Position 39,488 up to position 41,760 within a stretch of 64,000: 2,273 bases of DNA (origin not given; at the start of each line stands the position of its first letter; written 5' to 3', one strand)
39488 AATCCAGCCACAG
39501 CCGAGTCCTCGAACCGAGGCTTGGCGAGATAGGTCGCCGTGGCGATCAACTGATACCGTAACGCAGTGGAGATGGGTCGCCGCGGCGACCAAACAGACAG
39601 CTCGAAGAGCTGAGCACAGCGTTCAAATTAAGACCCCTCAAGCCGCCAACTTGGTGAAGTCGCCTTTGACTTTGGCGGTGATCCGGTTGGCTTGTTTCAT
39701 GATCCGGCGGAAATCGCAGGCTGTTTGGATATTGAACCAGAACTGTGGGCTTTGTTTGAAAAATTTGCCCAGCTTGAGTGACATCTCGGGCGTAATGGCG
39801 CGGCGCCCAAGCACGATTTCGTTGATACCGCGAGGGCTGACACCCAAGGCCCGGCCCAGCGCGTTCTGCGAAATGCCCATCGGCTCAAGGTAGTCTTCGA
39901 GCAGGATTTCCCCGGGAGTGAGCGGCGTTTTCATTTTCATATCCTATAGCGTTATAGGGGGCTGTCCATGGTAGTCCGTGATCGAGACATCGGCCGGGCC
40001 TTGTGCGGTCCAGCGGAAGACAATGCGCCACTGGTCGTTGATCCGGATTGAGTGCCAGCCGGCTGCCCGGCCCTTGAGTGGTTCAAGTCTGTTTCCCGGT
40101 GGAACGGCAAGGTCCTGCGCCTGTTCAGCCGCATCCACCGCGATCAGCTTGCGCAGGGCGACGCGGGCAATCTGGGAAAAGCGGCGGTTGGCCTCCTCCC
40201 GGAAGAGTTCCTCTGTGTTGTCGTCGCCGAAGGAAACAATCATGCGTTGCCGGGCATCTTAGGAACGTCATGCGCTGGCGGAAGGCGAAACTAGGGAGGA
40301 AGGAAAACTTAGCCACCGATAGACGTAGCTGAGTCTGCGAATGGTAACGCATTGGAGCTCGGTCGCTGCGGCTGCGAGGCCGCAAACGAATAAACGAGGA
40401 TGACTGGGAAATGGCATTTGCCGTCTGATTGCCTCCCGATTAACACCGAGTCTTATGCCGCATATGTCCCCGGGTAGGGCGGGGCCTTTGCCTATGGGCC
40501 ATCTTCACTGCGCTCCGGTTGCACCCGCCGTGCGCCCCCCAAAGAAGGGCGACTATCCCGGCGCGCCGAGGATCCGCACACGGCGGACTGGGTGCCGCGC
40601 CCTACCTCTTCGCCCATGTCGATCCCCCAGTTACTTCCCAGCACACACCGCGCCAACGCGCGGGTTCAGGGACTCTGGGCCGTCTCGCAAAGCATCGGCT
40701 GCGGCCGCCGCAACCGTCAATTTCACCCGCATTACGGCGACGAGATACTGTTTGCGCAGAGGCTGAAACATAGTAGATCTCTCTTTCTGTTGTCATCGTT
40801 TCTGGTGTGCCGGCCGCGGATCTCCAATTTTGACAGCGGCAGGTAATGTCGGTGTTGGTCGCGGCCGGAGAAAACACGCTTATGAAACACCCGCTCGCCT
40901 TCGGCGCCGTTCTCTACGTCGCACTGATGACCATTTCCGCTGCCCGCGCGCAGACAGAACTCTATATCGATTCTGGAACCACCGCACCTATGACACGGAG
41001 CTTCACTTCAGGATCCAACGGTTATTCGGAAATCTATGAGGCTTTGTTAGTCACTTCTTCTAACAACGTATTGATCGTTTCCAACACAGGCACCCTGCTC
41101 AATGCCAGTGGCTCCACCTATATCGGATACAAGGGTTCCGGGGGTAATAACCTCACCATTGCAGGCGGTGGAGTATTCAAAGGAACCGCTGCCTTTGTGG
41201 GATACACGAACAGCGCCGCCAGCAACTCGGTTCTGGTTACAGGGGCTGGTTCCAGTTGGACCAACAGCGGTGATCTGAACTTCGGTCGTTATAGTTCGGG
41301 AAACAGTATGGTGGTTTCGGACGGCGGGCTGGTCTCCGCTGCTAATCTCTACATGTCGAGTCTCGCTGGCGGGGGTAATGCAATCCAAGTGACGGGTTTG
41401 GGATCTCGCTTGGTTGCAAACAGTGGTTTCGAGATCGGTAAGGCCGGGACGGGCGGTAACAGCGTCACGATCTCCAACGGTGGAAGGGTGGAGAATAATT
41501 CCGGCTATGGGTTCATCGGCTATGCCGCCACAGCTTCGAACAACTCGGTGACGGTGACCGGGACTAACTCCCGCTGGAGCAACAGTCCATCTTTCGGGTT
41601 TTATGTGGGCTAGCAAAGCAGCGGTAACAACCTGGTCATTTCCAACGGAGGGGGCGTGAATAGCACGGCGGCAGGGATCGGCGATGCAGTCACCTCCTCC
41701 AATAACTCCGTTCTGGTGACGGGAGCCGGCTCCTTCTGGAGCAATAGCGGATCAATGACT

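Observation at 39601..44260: HigBA plus PEP-CTERM surface-protein block bounded by a perfect 14-bp inverted repeat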

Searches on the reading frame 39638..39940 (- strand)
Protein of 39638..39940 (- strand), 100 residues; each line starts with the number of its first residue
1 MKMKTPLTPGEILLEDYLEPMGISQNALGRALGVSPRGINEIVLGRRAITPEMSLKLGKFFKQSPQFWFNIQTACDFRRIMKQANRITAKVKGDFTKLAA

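Call 6: search_protein_families(library=pfam, proteins=[window:39638-39940:-])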
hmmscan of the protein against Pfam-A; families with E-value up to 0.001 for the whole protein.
window:39638-39940:- (100 aa): 1 family
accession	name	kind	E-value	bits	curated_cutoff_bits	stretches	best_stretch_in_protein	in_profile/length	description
PF01381.28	HTH_3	-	9e-10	38.9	23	1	14-67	1-54/55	Helix-turn-helix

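Call 30: find_encoding_contigs(protein=window:39641-39934:-, flank=4000, max_places=10)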
Protein window:39641-39934:- (98 aa): 9 contigs read that carry it; 7 places shown.
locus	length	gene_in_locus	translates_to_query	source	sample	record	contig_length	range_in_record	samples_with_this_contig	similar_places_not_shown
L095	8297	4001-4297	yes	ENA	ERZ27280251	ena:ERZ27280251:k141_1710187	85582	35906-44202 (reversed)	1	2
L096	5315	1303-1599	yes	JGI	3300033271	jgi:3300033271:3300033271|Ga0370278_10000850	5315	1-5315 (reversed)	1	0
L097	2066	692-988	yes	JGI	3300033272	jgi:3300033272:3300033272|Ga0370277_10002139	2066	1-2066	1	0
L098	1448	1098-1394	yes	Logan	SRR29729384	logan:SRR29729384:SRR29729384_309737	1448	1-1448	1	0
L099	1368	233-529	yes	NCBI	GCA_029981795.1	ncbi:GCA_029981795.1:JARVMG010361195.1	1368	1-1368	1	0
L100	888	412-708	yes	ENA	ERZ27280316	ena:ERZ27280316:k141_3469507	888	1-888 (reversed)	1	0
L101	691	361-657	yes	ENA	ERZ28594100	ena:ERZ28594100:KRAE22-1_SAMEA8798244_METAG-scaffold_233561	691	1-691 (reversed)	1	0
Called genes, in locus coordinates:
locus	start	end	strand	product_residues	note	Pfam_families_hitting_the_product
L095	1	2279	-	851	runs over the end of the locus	PF12951:PATR (weak)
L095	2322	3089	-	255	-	-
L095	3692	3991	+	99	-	PF05015:HigB-like_toxin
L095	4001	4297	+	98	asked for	PF01381:HTH_3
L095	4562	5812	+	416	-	PF00155:Aminotran_1_2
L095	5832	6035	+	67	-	-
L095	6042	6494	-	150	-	-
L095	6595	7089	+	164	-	-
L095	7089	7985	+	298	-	-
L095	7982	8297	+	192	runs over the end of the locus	PF01797:Y1_Tnp (weak)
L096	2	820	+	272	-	PF08501:Shikimate_dh_N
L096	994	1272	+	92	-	PF05015:HigB-like_toxin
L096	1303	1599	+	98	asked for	PF01381:HTH_3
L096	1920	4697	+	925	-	PF04313:HSDR_N (faint), PF00270:DEAD, PF04851:ResIII, PF18766:SWI2_SNF2, PF08463:EcoEI_R_C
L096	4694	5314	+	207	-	?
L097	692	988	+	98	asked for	PF01381:HTH_3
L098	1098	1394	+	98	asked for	PF01381:HTH_3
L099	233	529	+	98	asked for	PF01381:HTH_3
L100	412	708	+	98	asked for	PF01381:HTH_3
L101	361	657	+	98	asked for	PF01381:HTH_3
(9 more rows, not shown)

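Call 42: search_protein_families(library=pfam, proteins=[L096:1920-4697:+], max_evalue=0.01)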
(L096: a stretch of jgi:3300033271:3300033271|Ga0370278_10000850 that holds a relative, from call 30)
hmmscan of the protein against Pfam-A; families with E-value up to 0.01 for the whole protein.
L096:1920-4697:+ (925 aa): 6 families
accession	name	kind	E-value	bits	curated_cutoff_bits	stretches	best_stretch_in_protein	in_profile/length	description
PF04851.21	ResIII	-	2.2e-37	128.9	22.5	1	161-347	4-163/164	Type III restriction enzyme, res subunit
PF08463.15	EcoEI_R_C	-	7.2e-31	107.9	24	1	746-923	1-162/163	EcoEI R protein C-terminal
PF18766.7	SWI2_SNF2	-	1.3e-15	58.1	26.7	1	166-378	3-188/221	SWI2/SNF2 ATPase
PF00270.35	DEAD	-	3.6e-11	43.5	26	1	168-349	7-162/167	DEAD/DEAH box helicase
PF04313.20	HSDR_N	-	5.1e-07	30.2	25.1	1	47-122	124-197/198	Type I restriction enzyme R protein N terminus (HSDR_N)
PF00271.37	Helicase_C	-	0.0001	22.9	23.5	1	460-557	15-108/110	Helicase conserved C-terminal domain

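Call 49: search_protein_families(library=ncbifam, proteins=[window:39638-39940:-], max_evalue=0.001)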
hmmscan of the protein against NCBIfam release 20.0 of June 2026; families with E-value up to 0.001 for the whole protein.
window:39638-39940:- (100 aa): 1 family
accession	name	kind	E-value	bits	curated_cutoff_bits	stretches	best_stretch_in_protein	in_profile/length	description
TIGR02607.1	antidote_HigA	equivalog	1.6e-28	98.4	47.7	1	3-82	1-80/81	HigA family addiction module antitoxin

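Call 50: search_protein_families(library=padloc, proteins=[window:39638-39940:-], max_evalue=0.001)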
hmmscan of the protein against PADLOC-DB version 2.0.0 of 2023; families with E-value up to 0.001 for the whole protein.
window:39638-39940:- (100 aa): 0 families

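Call 57: find_related_loci(query=window:39638-39940:-, collection=metagenome_contigs, flank=6000)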
Query window:39638-39940:- (100 aa) in metagenome_contigs; peptide patterns used: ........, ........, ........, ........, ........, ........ (x = any residue, [..] = any of these).
295 stretches matched a pattern; 140 encode a relative of the query (tblastn E <= 1e-3); the best 80 are kept; 80 distinct loci.
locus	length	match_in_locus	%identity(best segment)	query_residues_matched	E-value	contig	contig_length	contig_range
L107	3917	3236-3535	99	1-100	1e-64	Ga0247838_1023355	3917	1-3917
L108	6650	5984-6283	99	1-100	1e-64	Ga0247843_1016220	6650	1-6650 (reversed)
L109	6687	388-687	95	1-100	4e-62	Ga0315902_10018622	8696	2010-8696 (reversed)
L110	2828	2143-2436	97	3-100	6e-62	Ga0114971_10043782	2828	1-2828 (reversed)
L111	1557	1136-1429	95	3-100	5e-64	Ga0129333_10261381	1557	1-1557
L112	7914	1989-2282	97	3-100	1e-61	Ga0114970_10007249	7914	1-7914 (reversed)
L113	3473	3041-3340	92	1-100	2e-60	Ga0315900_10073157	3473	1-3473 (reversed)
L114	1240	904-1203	92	1-100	4e-63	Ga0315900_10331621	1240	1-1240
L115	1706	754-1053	91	1-100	1e-60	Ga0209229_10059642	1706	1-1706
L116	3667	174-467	79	3-100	4e-51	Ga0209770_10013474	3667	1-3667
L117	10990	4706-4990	78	6-100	6e-51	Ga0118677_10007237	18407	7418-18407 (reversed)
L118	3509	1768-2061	79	3-100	5e-51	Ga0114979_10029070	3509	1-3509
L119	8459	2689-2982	79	3-100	2e-50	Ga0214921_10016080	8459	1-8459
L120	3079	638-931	79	3-100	2e-50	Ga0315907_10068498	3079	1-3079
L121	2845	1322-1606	76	6-100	3e-50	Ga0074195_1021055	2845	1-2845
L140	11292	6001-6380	94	1-100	9e-46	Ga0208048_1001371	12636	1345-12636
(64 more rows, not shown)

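Call 62: search_protein_families(library=pfam, proteins=[L112:2545-3372:-, L112:4271-5215:+, L112:3729-4346:+, L112:5263-5982:+, L112:1253-1651:+, L112:812-1207:-, L112:6937-7641:-, L140:2-4903:-, L109:1724-2509:-], max_evalue=0.001)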
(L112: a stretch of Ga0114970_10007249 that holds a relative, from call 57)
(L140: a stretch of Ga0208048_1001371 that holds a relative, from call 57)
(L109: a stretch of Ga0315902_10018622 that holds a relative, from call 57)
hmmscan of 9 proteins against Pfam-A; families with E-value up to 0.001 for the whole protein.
L112:2545-3372:- (275 aa): 0 families

L112:4271-5215:+ (314 aa): 1 family
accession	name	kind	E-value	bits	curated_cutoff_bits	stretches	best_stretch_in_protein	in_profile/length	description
PF08843.17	AbiEii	-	2.4e-31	110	22.5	1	58-291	3-229/238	Nucleotidyl transferase AbiEii toxin, Type IV TA system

L112:3729-4346:+ (205 aa): 1 family
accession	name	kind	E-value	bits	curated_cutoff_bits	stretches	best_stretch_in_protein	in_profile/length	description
PF13338.12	AbiEi_4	-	5.2e-05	23.7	25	1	22-53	17-47/49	Transcriptional regulator, AbiEi antitoxin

L112:5263-5982:+ (239 aa): 0 families

L112:1253-1651:+ (132 aa): 0 families

L112:812-1207:- (131 aa): 1 family
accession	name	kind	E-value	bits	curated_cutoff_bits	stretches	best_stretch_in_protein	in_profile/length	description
PF01850.27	PIN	-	1.5e-20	74.5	23.6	1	7-126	1-118/120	PIN domain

L112:6937-7641:- (234 aa): 0 families

L140:2-4903:- (1634 aa): 1 family
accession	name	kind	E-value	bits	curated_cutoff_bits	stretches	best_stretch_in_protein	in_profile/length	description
PF12951.13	PATR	-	8.2e-25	87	27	4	1578-1607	1-30/30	Passenger-associated-transport-repeat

L109:1724-2509:- (261 aa): 2 families
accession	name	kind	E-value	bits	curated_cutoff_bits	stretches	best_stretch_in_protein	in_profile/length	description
PF12850.12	Metallophos_2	-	1.2e-13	51.7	27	2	6-123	3-95/154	Calcineurin-like phosphoesterase superfamily domain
PF00149.33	Metallophos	-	3.4e-12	47.6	21.5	1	7-204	4-191/191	Calcineurin-like phosphoesterase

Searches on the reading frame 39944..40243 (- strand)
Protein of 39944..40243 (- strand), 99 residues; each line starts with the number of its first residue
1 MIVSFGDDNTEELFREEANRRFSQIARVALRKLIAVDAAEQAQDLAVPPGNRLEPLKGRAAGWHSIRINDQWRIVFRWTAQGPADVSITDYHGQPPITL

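Call 6: search_protein_families(library=pfam, proteins=[window:39944-40243:-])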
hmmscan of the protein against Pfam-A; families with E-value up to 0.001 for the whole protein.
window:39944-40243:- (99 aa): 1 family
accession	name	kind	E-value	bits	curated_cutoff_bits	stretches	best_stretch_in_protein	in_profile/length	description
PF05015.19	HigB-like_toxin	-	4.3e-18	66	27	1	4-92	2-91/91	RelE-like toxin of type II toxin-antitoxin system HigB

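Call 49: search_protein_families(library=ncbifam, proteins=[window:39944-40243:-], max_evalue=0.001)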
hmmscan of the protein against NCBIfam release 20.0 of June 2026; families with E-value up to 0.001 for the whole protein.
window:39944-40243:- (99 aa): 1 family
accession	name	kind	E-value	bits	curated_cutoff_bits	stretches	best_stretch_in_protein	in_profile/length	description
TIGR02116.1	toxin_Txe_YoeB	equivalog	0.00053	20.1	51.8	1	52-81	40-69/80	Txe/YoeB family addiction module toxin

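Call 50: search_protein_families(library=padloc, proteins=[window:39944-40243:-], max_evalue=0.001)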
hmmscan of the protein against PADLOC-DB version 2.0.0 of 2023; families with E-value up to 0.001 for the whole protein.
window:39944-40243:- (99 aa): 0 families

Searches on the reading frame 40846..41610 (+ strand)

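Call 6: search_protein_families(library=pfam, proteins=[window:40846-41610:+])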
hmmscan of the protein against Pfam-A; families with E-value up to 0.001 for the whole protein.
window:40846-41610:+ (255 aa): 0 families

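Call 49: search_protein_families(library=ncbifam, proteins=[window:40846-41610:+], max_evalue=0.001)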
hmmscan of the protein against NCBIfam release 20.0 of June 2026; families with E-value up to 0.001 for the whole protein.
window:40846-41610:+ (255 aa): 1 family
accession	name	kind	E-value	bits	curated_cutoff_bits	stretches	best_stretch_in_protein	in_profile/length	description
TIGR04393.1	rpt_T5SS_PEPC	repeat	5.8e-26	90.3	23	3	116-165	2-49/49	T5SS/PEP-CTERM-associated repeat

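Call 50: search_protein_families(library=padloc, proteins=[window:40846-41610:+], max_evalue=0.001)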
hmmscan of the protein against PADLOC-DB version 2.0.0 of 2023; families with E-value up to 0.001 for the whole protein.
window:40846-41610:+ (255 aa): 0 families
